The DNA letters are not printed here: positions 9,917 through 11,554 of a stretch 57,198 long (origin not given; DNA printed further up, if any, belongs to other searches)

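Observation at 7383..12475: Candidate undescribed signalling module: KaiC-like ATPase, roadblock-like protein and three FIST sensors in one operon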

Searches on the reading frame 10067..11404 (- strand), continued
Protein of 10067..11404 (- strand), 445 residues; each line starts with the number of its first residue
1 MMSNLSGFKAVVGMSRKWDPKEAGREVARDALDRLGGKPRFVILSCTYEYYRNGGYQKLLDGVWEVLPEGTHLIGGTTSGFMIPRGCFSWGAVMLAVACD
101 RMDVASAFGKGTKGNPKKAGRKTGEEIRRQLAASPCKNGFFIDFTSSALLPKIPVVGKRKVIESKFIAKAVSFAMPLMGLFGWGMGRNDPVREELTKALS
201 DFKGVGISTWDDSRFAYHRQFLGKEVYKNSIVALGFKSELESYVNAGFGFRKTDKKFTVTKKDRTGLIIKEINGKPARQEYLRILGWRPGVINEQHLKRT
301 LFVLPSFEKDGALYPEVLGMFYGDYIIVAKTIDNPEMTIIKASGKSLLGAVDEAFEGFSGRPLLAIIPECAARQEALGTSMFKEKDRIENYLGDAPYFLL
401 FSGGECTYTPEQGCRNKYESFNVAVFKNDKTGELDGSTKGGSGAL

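Call 92: search_protein_families(library=ncbifam, proteins=[L122:12577-14526:-, L123:13181-15097:-, L079:4852-6789:-, L122:11652-12623:+], max_evalue=0.00001)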
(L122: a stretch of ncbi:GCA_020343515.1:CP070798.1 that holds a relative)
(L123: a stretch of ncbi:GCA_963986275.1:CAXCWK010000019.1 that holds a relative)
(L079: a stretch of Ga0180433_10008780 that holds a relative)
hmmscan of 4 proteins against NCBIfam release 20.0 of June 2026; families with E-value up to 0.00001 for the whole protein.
L122:12577-14526:- (649 aa): 15 families
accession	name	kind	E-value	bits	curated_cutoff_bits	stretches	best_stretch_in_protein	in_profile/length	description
TIGR03975.1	rSAM_ocin_1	subfamily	4.6e-98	329.3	281.85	1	15-617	1-606/606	RiPP maturation radical SAM C-methyltransferase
TIGR02026.1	BchE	equivalog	2.8e-20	72.7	481.35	1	184-438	107-366/497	magnesium-protoporphyrin IX monomethyl ester anaerobic oxidative cyclase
TIGR04295.1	B12_rSAM_oligo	hypoth_equivalog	1.3e-19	70.2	400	1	193-400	124-325/422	TIGR04295 family B12-binding domain-containing radical SAM protein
NF050148.1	rSAM_ApyD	equivalog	7.7e-19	67.5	750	1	124-431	59-360/645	RiPP biosynthesis radical SAM protein ApyD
TIGR04014.1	B12_SAM_MJ_0865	equivalog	2.2e-18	66.3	360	1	156-436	55-335/434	methyl-coenzyme M reductase glutamine C-methyltransferase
TIGR03471.1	HpnJ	equivalog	4.8e-15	55.4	577.6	1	142-435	71-360/472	hopanoid biosynthesis associated radical SAM protein HpnJ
TIGR04072.2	rSAM_ladder_B12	equivalog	2.7e-14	52.6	360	1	158-439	89-351/443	lipid biosynthesis B12-binding/radical SAM protein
TIGR04013.1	B12_SAM_MJ_1487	hypoth_equivalog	5.8e-14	51.7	251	1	139-436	42-332/382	TIGR04013 family B12-binding domain/radical SAM domain-containing protein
TIGR04367.1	HpnR_B12_rSAM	equivalog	7.3e-11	41.3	650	1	129-428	51-343/490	hopanoid C-3 methylase HpnR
NF038361.1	rSAM_Sden_1168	equivalog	2.1e-10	39.8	575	1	133-430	134-444/560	Sden_1168 family B12-binding radical SAM P-methyltransferase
TIGR04385.1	B12_rSAM_cofa1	equivalog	2.3e-10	40.3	450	1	170-437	101-364/438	B12 lower ligand biosynthesis radical SAM protein BzaD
TIGR04190.1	B12_SAM_Ta0216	equivalog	2.5e-10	39.6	500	1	155-320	96-275/554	TIGR04190 family B12-binding domain/radical SAM domain protein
TIGR04479.1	bcpD_PhpK_rSAM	subfamily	8.6e-10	37.6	600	1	116-439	88-411/504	PhpK family radical SAM P-methyltransferase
NF033712.0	B12_rSAM_KedN5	subfamily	2.8e-06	25.8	700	1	140-287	63-211/624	KedN5 family methylcobalamin-dependent radical SAM C-methyltransferase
NF045585.1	rSAM_slr0320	equivalog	5.1e-06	25.3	775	1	271-422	236-390/511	photosystem II high light acclimation radical SAM protein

L123:13181-15097:- (638 aa): 15 families
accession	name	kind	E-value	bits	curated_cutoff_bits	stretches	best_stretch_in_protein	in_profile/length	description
TIGR03975.1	rSAM_ocin_1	subfamily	7.4e-109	364.9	281.85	1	10-614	1-606/606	RiPP maturation radical SAM C-methyltransferase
TIGR02026.1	BchE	equivalog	1.5e-27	96.7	481.35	1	155-432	84-363/497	magnesium-protoporphyrin IX monomethyl ester anaerobic oxidative cyclase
NF050148.1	rSAM_ApyD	equivalog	9.8e-22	77.1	750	1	133-431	73-363/645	RiPP biosynthesis radical SAM protein ApyD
TIGR04479.1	bcpD_PhpK_rSAM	subfamily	5.9e-19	67.8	600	1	144-464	121-437/504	PhpK family radical SAM P-methyltransferase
TIGR04295.1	B12_rSAM_oligo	hypoth_equivalog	1e-16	60.7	400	1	188-399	124-327/422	TIGR04295 family B12-binding domain-containing radical SAM protein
TIGR04367.1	HpnR_B12_rSAM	equivalog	1e-16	60.6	650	1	135-415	61-334/490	hopanoid C-3 methylase HpnR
TIGR04013.1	B12_SAM_MJ_1487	hypoth_equivalog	1.1e-15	57.3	251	1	126-432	34-331/382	TIGR04013 family B12-binding domain/radical SAM domain-containing protein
TIGR03471.1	HpnJ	equivalog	1.4e-15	57.2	577.6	1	147-428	81-359/472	hopanoid biosynthesis associated radical SAM protein HpnJ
TIGR04385.1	B12_rSAM_cofa1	equivalog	2.5e-15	56.7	450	1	152-432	88-362/438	B12 lower ligand biosynthesis radical SAM protein BzaD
TIGR04072.2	rSAM_ladder_B12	equivalog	2.7e-15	56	360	1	153-434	89-349/443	lipid biosynthesis B12-binding/radical SAM protein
TIGR04014.1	B12_SAM_MJ_0865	equivalog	5.3e-14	51.8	360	1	126-431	30-333/434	methyl-coenzyme M reductase glutamine C-methyltransferase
NF038361.1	rSAM_Sden_1168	equivalog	9.6e-12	44.2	575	1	130-321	136-335/560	Sden_1168 family B12-binding radical SAM P-methyltransferase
TIGR04190.1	B12_SAM_Ta0216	equivalog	3.3e-11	42.5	500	1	150-295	96-248/554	TIGR04190 family B12-binding domain/radical SAM domain protein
NF033712.0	B12_rSAM_KedN5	subfamily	9.9e-11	40.6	700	1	133-310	61-238/624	KedN5 family methylcobalamin-dependent radical SAM C-methyltransferase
TIGR00539.1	hemN_rel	equivalog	2.1e-06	27.1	205.4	1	323-431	64-176/361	radical SAM family heme chaperone HemW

L079:4852-6789:- (645 aa): 17 families
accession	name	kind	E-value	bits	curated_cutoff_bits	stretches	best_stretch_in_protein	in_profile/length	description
TIGR03975.1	rSAM_ocin_1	subfamily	5e-102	342.4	281.85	1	15-618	1-606/606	RiPP maturation radical SAM C-methyltransferase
TIGR02026.1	BchE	equivalog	1.3e-23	83.6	481.35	1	159-496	83-424/497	magnesium-protoporphyrin IX monomethyl ester anaerobic oxidative cyclase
TIGR04479.1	bcpD_PhpK_rSAM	subfamily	7.1e-23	80.7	600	1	111-479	82-448/504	PhpK family radical SAM P-methyltransferase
NF050148.1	rSAM_ApyD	equivalog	2e-21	76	750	1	126-433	61-361/645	RiPP biosynthesis radical SAM protein ApyD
TIGR04014.1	B12_SAM_MJ_0865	equivalog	3.5e-21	75.5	360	1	133-434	32-332/434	methyl-coenzyme M reductase glutamine C-methyltransferase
TIGR03471.1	HpnJ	equivalog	7.3e-20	71.3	577.6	1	150-431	79-358/472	hopanoid biosynthesis associated radical SAM protein HpnJ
TIGR04013.1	B12_SAM_MJ_1487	hypoth_equivalog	4.3e-18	65.3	251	1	122-436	26-331/382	TIGR04013 family B12-binding domain/radical SAM domain-containing protein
TIGR04072.2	rSAM_ladder_B12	equivalog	1.9e-17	63.1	360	1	158-433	89-344/443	lipid biosynthesis B12-binding/radical SAM protein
NF038361.1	rSAM_Sden_1168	equivalog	2.4e-17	62.7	575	1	135-431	136-444/560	Sden_1168 family B12-binding radical SAM P-methyltransferase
TIGR04295.1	B12_rSAM_oligo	hypoth_equivalog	1e-16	60.7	400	1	192-399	123-323/422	TIGR04295 family B12-binding domain-containing radical SAM protein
TIGR04190.1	B12_SAM_Ta0216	equivalog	1.8e-16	59.8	500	1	155-325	96-278/554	TIGR04190 family B12-binding domain/radical SAM domain protein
TIGR04385.1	B12_rSAM_cofa1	equivalog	8.7e-14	51.6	450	1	158-435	89-361/438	B12 lower ligand biosynthesis radical SAM protein BzaD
TIGR04367.1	HpnR_B12_rSAM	equivalog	3.3e-13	49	650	1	133-433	55-347/490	hopanoid C-3 methylase HpnR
NF033712.0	B12_rSAM_KedN5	subfamily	5.7e-11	41.3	700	1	140-289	63-212/624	KedN5 family methylcobalamin-dependent radical SAM C-methyltransferase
NF045585.1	rSAM_slr0320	equivalog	4.5e-09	35.4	775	1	163-413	133-382/511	photosystem II high light acclimation radical SAM protein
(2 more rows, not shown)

L122:11652-12623:+ (323 aa): 11 families
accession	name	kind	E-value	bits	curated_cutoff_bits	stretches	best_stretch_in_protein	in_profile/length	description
NF053758.1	ChrTpTrnRegChrS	equivalog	1.2e-26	93.4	250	2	173-301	9-137/158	chromate efflux transcriptional regulator ChrS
NF040947.1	trans_reg_LysM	equivalog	2.6e-21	75.8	180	2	4-119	1-112/136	HTH-type transcriptional regulator LysM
NF008384.0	PRK11179.1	equivalog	1.6e-18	67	227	2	173-237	4-68/153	transcriptional regulator AsnC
NF040820.1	trans_reg_LrpA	equivalog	3.1e-18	66.1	250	2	4-68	2-66/141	HTH-type transcriptional regulator LrpA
NF041396.1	TranRegLrp_Halo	equivalog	1.8e-16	60.3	190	2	177-237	4-64/149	HTH-type transcriptional regulator Lrp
NF008370.0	PRK11169.1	equivalog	5.1e-16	58.8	233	1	174-236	10-72/164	leucine-responsive transcriptional regulator Lrp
NF041395.1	TranRegLrpA1_Halo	equivalog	5.5e-10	39.4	250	0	182-305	9-132/142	HTH-type transcriptional regulator LrpA1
TIGR04176.1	MarR_EPS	equivalog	8.5e-07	29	88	0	177-224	3-50/105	MarR family EPS-associated transcriptional regulator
NF040939.2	trans_reg_lrs14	equivalog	4e-06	26.8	90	0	176-223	19-67/103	Lrs14 family HTH-type transcriptional regulator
NF040707.3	Siroheme_Dcarb_AhbB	equivalog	5.7e-06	26.1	125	0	21-65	14-58/146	siroheme decarboxylase subunit beta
NF053606.1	Sta1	subfamily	9.6e-06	25.6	80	0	176-240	18-80/100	Sta1 family transcriptional regulator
